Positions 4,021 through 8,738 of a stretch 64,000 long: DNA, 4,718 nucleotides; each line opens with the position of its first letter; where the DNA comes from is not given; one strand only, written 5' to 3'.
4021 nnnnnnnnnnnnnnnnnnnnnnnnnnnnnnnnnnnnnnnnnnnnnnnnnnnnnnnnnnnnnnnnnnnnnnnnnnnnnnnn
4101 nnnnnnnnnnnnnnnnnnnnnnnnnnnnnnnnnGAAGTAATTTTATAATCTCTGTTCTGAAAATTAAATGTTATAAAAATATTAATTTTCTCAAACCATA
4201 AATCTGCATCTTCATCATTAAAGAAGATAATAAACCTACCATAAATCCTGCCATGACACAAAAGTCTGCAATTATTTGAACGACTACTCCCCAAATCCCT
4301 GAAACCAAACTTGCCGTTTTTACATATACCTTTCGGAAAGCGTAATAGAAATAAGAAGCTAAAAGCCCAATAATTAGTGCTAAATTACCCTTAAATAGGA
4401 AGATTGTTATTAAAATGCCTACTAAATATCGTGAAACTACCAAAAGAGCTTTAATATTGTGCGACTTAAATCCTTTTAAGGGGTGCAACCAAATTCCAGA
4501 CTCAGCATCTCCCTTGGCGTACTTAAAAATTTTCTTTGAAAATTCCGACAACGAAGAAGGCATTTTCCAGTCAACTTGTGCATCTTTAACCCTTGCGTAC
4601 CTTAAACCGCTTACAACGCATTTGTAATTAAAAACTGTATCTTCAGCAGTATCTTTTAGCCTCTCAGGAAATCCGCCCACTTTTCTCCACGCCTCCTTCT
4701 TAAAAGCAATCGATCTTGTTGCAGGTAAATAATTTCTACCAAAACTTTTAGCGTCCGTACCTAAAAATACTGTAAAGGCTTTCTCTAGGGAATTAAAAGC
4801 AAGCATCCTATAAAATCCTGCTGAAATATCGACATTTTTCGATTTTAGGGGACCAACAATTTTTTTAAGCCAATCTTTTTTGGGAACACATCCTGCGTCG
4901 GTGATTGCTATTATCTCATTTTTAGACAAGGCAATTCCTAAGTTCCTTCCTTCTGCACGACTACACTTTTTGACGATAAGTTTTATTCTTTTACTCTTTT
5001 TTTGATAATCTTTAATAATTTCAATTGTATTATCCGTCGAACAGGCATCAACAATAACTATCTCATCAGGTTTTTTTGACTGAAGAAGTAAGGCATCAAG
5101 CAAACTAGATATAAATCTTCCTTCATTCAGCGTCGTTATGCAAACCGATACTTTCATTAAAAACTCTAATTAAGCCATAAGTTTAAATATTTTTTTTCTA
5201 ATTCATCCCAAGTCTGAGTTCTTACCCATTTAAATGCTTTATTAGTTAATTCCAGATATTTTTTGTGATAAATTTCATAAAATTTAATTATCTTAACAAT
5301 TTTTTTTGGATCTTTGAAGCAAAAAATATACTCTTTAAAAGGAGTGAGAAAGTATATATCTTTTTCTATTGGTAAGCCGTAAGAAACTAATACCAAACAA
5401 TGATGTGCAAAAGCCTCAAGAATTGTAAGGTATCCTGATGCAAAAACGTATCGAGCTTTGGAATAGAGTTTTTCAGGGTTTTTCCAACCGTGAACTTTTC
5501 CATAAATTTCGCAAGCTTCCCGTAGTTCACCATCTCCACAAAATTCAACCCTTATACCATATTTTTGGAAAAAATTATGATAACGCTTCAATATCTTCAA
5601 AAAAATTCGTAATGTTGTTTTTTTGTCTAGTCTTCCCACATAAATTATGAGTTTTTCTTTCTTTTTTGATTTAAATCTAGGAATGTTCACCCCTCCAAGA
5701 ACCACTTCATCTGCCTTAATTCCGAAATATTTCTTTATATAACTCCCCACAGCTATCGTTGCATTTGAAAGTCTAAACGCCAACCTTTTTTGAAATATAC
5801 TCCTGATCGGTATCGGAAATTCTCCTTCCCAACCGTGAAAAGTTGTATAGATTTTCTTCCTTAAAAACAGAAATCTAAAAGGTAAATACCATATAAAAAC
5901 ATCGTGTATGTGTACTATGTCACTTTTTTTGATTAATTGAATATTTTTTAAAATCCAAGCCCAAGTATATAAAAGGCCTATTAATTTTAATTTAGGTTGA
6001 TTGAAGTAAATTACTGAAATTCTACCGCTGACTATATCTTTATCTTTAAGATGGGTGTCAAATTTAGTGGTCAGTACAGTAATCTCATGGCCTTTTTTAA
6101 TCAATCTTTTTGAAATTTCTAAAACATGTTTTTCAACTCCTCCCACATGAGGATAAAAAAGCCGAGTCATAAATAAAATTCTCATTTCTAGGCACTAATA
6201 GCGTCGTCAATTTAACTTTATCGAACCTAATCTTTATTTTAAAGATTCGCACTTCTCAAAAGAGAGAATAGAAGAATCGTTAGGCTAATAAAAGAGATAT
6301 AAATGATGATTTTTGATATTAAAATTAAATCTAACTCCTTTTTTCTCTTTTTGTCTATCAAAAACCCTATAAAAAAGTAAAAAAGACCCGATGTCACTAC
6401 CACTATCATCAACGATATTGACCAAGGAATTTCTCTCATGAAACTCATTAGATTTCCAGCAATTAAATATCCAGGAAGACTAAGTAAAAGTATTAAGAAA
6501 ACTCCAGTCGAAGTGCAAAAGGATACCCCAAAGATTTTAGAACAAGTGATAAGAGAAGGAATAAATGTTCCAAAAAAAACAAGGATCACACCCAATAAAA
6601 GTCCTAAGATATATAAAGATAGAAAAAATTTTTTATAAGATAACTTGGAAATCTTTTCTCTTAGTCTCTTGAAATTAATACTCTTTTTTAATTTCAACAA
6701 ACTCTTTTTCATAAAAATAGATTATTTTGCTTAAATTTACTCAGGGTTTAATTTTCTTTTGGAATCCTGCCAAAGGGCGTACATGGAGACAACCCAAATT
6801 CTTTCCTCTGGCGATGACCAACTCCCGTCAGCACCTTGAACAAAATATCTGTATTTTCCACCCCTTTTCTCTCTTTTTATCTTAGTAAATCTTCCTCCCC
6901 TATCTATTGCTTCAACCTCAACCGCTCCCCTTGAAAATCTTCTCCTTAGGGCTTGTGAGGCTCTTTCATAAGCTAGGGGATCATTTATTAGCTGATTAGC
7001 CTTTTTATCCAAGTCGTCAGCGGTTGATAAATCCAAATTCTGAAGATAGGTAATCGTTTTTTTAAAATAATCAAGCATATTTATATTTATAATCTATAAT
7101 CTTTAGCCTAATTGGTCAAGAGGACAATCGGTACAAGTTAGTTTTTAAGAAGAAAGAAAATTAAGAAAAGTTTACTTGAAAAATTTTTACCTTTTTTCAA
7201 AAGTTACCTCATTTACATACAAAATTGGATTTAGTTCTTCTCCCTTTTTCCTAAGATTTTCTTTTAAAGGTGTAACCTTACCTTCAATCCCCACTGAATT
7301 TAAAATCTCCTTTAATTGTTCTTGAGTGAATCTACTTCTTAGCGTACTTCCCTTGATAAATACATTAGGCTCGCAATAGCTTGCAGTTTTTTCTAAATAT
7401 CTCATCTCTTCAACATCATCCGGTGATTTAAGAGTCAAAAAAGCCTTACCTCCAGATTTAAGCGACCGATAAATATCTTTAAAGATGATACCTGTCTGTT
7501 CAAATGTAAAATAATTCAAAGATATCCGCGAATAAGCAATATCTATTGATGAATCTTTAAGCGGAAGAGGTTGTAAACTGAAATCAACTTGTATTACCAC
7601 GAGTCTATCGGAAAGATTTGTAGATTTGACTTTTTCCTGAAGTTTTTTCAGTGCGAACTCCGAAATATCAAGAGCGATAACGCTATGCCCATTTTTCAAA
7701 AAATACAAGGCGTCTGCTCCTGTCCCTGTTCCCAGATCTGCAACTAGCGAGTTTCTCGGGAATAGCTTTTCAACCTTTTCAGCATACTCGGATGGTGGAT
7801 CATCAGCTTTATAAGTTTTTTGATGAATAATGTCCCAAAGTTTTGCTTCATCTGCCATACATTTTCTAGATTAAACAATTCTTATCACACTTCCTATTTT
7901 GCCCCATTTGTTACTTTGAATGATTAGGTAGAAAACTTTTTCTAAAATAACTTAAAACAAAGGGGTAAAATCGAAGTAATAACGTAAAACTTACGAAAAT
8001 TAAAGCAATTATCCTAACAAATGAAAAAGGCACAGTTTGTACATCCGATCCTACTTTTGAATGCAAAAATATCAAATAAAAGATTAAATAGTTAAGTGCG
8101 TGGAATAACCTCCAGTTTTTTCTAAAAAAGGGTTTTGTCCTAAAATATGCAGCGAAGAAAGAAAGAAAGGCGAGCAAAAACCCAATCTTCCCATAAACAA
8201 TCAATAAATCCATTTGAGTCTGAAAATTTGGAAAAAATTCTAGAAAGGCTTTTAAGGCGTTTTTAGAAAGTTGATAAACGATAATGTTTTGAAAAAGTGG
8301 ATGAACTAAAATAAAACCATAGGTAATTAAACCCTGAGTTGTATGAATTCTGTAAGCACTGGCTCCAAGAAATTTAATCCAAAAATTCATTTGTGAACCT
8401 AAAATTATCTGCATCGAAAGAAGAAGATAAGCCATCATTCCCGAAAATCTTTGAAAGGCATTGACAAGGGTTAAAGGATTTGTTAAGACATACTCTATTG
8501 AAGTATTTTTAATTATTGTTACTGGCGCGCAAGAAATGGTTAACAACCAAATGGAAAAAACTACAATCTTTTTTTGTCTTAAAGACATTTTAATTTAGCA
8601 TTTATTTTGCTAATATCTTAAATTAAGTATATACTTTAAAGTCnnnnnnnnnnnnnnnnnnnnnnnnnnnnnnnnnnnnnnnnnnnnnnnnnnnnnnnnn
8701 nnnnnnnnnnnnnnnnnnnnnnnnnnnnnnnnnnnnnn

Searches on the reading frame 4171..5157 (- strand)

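Call 10: search_protein_families(library=pfam, proteins=[window:4171-5157:-], max_evalue=0.01)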
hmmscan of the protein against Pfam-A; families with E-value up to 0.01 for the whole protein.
window:4171-5157:- (328 aa): 6 families
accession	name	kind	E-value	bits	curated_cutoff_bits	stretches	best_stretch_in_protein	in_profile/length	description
PF00535.33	Glycos_transf_2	-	5.6e-24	85.4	23.3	1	4-115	1-114/168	Glycosyl transferase family 2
PF13641.12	Glyco_tranf_2_3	-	1.4e-10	42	27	1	3-208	3-222/230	Glycosyltransferase like family 2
PF10111.15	Glyco_tranf_2_2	-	1.8e-08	34.6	27.3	1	6-112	5-114/276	Glycosyltransferase like family 2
PF13632.12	Glyco_trans_2_3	-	1.4e-06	28.7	27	1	83-272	2-195/198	Glycosyl transferase family group 2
PF13506.12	Glyco_transf_21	-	3.8e-05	23.7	21.7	1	78-215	29-174/174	Glycosyl transferase family 21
PF03041.19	Baculo_LEF-2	-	0.0072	16.4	25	0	43-123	66-148/184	lef-2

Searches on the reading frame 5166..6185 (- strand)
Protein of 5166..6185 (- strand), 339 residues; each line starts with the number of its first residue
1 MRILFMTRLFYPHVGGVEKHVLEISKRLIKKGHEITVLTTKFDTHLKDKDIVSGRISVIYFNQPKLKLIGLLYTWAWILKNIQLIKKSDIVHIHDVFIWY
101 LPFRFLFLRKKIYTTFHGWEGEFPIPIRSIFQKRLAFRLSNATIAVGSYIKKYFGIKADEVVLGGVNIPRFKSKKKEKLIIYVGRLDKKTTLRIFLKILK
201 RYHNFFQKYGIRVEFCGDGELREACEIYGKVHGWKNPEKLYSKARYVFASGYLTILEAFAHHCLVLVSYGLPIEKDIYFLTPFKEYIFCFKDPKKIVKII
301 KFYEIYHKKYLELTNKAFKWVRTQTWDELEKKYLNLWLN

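Call 10: search_protein_families(library=pfam, proteins=[window:5166-6185:-], max_evalue=0.01)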
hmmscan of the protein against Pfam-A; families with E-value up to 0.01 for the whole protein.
window:5166-6185:- (339 aa): 6 families
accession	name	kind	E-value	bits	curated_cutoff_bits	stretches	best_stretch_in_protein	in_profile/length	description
PF13439.12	Glyco_transf_4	-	3.6e-19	69.8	28.5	1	14-153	1-147/170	Glycosyltransferase Family 4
PF13579.12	Glyco_trans_4_4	-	0.00012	22.9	29.7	1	15-118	1-103/158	Glycosyl transferase 4-like domain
PF00534.26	Glycos_transf_1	-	0.00039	20.4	26.4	1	171-271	9-117/172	Glycosyl transferases group 1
PF08323.17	Glyco_transf_5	-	0.00041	20.6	22.7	1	2-120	1-105/239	Starch synthase catalytic domain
PF13692.12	Glyco_trans_1_4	-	0.00053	20.7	27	1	178-268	2-106/142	Glycosyl transferases group 1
PF13477.12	Glyco_trans_4_2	-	0.0069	17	23.4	0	18-97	10-84/139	Glycosyl transferase 4-like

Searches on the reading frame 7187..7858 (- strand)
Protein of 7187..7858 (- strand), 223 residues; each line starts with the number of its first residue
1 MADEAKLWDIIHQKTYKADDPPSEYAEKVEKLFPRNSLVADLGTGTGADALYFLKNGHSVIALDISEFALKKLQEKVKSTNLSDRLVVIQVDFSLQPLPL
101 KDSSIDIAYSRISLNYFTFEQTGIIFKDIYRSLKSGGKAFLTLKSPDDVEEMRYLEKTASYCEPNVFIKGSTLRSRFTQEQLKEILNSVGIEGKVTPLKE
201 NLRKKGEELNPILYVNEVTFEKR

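Call 10: search_protein_families(library=pfam, proteins=[window:7187-7858:-], max_evalue=0.01)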
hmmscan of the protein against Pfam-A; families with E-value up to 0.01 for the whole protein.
window:7187-7858:- (223 aa): 14 families
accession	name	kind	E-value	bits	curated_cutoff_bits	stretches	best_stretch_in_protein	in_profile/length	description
PF13649.12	Methyltransf_25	-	2.3e-15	57.5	27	1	39-137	1-97/97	Methyltransferase domain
PF08241.18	Methyltransf_11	-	7.9e-15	55.7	21.2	1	41-140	2-94/95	Methyltransferase domain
PF13847.12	Methyltransf_31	-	5.3e-10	39.6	27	1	39-187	7-142/145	Methyltransferase domain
PF08242.18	Methyltransf_12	-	6.4e-09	36.9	30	1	41-138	2-97/98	Methyltransferase domain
PF13489.12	Methyltransf_23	-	1.9e-08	34.7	27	1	23-190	7-158/164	Methyltransferase domain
PF03848.20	TehB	-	5.7e-06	26.3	20.4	1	13-139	10-130/193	Tellurite resistance protein TehB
PF01209.24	Ubie_methyltran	-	6.6e-05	22.8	20.1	1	38-141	50-151/233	ubiE/COQ5 methyltransferase family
PF12847.13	Methyltransf_18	-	9.4e-05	22.9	27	1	27-91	6-72/151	Methyltransferase domain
PF05148.21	Methyltransf_8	-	0.00089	19.6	27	1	73-140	92-155/219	Hypothetical methyltransferase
PF09445.16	Methyltransf_15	-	0.0012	18.9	22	1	38-122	3-70/165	RNA cap guanine-N2 methyltransferase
PF05175.20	MTS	-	0.0027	17.8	23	1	36-92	32-89/170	Methyltransferase small domain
PF05724.17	TPMT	-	0.0052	16.9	26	1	43-80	45-83/218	Thiopurine S-methyltransferase (TPMT)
PF06325.19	PrmA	-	0.0068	16.4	22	0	30-90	156-217/296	Ribosomal protein L11 methyltransferase (PrmA)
PF20922.3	Anamorsin_N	-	0.0069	16.5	27.1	0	68-192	15-142/163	Anamorsin, N-terminal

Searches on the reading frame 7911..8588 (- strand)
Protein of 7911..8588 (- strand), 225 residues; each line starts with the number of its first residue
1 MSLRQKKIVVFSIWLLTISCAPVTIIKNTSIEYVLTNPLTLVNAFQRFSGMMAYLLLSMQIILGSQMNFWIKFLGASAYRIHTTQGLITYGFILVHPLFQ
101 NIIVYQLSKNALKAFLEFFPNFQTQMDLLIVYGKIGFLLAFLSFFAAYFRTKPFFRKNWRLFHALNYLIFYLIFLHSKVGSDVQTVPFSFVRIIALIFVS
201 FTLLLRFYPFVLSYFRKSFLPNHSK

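Call 10: search_protein_families(library=pfam, proteins=[window:7911-8588:-], max_evalue=0.01)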
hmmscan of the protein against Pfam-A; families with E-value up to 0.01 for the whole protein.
window:7911-8588:- (225 aa): 1 family
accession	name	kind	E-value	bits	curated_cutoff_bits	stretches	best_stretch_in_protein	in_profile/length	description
PF01794.25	Ferric_reduct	-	3.7e-05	24.2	28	1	49-173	1-120/121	Ferric reductase like transmembrane component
